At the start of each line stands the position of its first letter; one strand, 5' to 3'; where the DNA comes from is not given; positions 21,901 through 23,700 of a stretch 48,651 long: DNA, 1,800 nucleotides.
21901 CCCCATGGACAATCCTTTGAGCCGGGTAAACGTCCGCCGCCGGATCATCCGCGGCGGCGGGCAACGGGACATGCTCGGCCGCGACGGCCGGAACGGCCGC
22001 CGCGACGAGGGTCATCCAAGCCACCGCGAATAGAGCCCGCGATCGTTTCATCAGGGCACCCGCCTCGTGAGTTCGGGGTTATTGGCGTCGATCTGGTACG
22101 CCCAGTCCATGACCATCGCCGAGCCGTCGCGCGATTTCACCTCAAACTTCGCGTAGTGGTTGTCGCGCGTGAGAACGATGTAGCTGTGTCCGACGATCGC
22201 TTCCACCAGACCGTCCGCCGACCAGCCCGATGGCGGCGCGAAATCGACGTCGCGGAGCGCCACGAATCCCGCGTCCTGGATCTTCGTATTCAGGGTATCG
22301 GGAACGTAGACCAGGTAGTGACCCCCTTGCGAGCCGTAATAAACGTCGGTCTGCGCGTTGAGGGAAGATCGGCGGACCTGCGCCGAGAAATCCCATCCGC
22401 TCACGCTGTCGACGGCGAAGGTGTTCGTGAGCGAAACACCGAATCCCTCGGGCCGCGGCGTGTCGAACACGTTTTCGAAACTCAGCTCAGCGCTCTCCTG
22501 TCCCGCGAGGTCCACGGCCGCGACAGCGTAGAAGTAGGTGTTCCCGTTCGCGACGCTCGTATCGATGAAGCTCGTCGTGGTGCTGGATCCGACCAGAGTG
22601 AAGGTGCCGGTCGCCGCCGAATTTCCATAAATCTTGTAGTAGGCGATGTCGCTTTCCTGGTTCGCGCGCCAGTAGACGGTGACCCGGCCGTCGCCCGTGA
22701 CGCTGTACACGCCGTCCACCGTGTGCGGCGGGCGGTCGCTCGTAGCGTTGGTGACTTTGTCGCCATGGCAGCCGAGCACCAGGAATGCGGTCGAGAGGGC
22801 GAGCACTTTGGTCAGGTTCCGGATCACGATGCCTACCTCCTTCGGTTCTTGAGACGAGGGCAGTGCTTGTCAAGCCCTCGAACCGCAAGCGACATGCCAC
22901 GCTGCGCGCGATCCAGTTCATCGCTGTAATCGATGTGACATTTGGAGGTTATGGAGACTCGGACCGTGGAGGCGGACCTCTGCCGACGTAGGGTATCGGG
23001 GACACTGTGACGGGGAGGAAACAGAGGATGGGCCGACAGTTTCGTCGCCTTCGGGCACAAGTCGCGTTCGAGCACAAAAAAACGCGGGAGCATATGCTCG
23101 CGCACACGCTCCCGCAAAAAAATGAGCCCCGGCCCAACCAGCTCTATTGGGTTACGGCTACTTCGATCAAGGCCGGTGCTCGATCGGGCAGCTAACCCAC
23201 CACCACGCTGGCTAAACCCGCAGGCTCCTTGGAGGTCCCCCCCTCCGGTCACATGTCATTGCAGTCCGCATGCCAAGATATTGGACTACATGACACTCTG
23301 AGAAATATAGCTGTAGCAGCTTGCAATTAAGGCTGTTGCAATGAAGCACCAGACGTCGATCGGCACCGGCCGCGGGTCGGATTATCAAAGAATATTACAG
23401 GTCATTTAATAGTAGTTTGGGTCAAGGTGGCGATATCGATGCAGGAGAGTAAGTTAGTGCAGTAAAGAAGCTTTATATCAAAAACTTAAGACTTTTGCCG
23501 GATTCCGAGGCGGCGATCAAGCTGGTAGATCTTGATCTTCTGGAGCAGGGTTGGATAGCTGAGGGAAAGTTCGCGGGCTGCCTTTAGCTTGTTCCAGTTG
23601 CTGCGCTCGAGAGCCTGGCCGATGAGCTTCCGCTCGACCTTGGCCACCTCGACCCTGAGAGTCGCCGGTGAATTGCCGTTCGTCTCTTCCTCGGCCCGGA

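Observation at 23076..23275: Candidate sigma-54-dependent small RNA wedged between an enhancer-binding-protein gene and its putative target operon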

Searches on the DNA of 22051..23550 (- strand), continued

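Call 70: search_rna_families(source=L021, start=5340, end=5800, threshold=evalue, max_evalue=5, show_alignments=1)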
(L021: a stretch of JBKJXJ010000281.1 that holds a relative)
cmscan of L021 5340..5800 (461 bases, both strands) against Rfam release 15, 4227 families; matches with E-value up to 5: 2.
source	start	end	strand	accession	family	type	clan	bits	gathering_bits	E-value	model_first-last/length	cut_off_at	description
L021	5690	5765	+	RF00899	mir-235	Gene; miRNA;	-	22.2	75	0.099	1-77/77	no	mir-235 microRNA precursor family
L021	5456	5635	+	RF00226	IRES_n-myc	Cis-reg; IRES;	-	11.5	40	0.12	1-322/322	no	n-myc internal ribosome entry site (IRES)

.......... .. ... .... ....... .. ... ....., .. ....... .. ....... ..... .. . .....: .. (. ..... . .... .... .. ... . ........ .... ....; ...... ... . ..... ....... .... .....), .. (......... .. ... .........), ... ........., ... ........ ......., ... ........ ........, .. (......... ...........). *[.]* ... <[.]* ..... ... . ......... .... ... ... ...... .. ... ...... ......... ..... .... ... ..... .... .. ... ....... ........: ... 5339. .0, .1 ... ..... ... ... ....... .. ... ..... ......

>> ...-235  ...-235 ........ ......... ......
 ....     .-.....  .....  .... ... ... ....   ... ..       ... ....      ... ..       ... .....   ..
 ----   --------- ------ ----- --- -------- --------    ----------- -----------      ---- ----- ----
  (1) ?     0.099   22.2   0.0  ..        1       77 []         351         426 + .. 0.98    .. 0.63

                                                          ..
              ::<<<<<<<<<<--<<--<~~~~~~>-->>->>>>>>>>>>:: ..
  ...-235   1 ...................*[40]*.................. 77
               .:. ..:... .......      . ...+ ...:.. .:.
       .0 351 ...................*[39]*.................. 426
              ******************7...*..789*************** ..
